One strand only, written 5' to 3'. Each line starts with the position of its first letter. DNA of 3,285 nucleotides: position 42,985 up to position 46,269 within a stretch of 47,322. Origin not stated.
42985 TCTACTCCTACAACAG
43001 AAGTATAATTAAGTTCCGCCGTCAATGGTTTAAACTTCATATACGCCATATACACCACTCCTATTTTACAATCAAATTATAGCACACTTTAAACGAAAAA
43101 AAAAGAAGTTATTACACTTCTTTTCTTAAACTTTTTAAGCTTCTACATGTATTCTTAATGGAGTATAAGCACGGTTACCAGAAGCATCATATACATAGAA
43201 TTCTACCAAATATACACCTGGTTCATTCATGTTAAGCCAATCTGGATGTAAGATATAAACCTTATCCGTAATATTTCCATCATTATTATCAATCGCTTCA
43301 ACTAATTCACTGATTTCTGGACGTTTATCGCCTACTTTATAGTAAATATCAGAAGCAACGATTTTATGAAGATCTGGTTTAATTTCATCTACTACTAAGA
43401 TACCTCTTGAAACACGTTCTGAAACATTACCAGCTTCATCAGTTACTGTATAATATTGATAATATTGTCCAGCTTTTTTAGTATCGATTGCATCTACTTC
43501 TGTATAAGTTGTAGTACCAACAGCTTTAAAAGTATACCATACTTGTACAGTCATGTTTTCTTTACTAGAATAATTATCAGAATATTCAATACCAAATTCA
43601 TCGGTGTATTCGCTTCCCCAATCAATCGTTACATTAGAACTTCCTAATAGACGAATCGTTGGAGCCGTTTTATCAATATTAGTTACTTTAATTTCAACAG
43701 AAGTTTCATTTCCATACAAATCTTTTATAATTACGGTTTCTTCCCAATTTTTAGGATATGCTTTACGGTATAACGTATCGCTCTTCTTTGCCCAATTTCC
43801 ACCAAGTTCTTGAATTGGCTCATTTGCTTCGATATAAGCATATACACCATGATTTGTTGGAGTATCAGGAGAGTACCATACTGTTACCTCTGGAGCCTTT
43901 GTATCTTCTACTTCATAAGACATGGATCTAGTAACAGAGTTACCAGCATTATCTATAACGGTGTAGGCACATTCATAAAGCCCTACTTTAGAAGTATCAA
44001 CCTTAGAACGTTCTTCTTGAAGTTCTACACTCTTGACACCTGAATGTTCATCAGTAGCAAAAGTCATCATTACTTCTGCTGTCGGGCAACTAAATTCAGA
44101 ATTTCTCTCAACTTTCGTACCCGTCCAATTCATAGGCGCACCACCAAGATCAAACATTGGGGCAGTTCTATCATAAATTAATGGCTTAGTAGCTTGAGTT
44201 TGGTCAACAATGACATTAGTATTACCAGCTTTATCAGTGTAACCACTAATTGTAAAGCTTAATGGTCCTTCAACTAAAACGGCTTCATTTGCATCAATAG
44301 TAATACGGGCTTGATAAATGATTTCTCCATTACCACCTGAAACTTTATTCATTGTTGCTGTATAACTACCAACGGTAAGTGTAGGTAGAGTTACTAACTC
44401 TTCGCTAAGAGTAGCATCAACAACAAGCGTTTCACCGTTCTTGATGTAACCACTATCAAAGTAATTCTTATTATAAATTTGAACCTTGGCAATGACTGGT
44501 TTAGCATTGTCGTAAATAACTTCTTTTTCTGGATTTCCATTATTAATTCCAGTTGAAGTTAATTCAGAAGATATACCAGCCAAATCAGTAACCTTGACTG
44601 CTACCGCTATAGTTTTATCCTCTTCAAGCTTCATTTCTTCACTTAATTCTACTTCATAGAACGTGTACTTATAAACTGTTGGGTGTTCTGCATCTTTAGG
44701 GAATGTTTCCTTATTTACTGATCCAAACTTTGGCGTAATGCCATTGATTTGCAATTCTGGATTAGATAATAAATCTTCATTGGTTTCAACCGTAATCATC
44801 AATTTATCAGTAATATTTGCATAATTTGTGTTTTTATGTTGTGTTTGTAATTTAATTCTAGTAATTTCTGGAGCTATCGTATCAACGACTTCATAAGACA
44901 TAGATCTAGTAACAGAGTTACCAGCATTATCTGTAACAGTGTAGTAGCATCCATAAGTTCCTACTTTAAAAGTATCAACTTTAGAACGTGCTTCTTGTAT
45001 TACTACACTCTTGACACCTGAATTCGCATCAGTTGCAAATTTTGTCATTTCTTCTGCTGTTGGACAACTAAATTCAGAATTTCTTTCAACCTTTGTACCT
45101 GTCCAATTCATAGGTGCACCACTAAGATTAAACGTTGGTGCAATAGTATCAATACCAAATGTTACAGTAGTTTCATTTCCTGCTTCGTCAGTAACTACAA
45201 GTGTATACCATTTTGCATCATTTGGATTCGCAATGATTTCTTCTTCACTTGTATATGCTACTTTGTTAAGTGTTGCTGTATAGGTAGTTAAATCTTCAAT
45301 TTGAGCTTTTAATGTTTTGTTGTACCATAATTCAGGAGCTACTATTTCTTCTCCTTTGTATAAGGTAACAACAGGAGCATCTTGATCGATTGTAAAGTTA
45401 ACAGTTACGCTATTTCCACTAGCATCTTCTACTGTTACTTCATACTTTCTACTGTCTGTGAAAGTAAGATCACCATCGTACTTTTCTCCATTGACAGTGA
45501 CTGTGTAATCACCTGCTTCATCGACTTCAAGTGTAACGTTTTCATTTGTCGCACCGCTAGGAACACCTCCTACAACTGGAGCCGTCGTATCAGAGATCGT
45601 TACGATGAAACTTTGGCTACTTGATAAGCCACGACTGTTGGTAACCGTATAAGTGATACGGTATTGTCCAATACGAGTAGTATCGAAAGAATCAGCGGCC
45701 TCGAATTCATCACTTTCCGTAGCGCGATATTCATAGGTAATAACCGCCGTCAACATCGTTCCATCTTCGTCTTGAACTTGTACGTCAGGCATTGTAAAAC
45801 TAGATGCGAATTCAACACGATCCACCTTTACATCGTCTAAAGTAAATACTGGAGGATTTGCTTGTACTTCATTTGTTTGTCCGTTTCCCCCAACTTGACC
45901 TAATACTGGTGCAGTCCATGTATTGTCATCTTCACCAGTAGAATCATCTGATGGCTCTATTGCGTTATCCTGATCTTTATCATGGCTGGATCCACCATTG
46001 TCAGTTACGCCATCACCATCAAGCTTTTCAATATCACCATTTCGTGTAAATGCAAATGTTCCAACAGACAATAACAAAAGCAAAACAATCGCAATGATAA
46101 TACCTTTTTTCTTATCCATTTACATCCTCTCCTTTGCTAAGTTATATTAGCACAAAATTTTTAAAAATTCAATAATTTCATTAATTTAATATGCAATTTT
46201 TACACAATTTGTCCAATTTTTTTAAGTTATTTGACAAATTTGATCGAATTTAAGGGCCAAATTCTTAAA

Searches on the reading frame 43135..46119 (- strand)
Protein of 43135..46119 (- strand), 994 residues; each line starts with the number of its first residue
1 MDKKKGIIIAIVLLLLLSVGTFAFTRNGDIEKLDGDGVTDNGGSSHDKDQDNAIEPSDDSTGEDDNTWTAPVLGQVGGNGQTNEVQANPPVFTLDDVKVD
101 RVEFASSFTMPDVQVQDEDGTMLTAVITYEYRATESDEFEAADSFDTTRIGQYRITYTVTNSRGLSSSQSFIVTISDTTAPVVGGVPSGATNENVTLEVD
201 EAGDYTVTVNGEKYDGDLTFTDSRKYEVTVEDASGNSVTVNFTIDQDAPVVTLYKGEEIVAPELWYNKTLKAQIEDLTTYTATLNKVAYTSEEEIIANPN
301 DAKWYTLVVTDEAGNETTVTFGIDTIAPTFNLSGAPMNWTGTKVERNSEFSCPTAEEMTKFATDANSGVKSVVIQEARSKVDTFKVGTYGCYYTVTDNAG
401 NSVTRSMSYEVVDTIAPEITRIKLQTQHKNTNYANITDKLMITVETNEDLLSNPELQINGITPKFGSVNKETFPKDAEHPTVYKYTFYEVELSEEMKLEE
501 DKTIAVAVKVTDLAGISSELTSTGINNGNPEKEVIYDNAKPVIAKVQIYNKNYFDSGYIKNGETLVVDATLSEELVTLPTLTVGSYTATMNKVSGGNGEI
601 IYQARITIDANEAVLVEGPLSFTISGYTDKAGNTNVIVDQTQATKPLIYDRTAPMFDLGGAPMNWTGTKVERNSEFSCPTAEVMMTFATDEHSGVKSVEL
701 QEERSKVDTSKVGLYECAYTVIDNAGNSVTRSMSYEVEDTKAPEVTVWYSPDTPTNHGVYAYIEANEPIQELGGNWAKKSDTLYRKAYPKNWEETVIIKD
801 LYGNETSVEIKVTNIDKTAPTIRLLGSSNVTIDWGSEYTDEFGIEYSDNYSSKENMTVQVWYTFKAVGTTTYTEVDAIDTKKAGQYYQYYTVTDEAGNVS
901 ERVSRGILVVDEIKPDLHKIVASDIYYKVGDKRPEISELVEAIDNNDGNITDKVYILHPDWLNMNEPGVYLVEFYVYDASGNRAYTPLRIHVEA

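Call 60: search_protein_families(library=pfam, proteins=[window:43135-46119:-], max_evalue=0.0001)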
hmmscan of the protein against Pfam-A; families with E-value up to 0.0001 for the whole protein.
window:43135-46119:- (994 aa): 4 families
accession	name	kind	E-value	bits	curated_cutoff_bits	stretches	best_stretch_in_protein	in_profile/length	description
PF16403.11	Bact_surface_Ig-like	-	2.3e-24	85.7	27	1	705-731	39-65/71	Bacterial surface protein, Ig-like domain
PF15418.12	DUF4625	-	1.4e-08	35.5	27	0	382-411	101-130/131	Domain of unknown function (DUF4625)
PF19077.6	Big_13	-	6.8e-06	26.9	27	0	861-911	53-101/102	Bacterial Ig-like domain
PF12245.14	Big_3_2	-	8.5e-05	23.2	23.3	0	943-987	69-114/122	Bacterial Ig-like domain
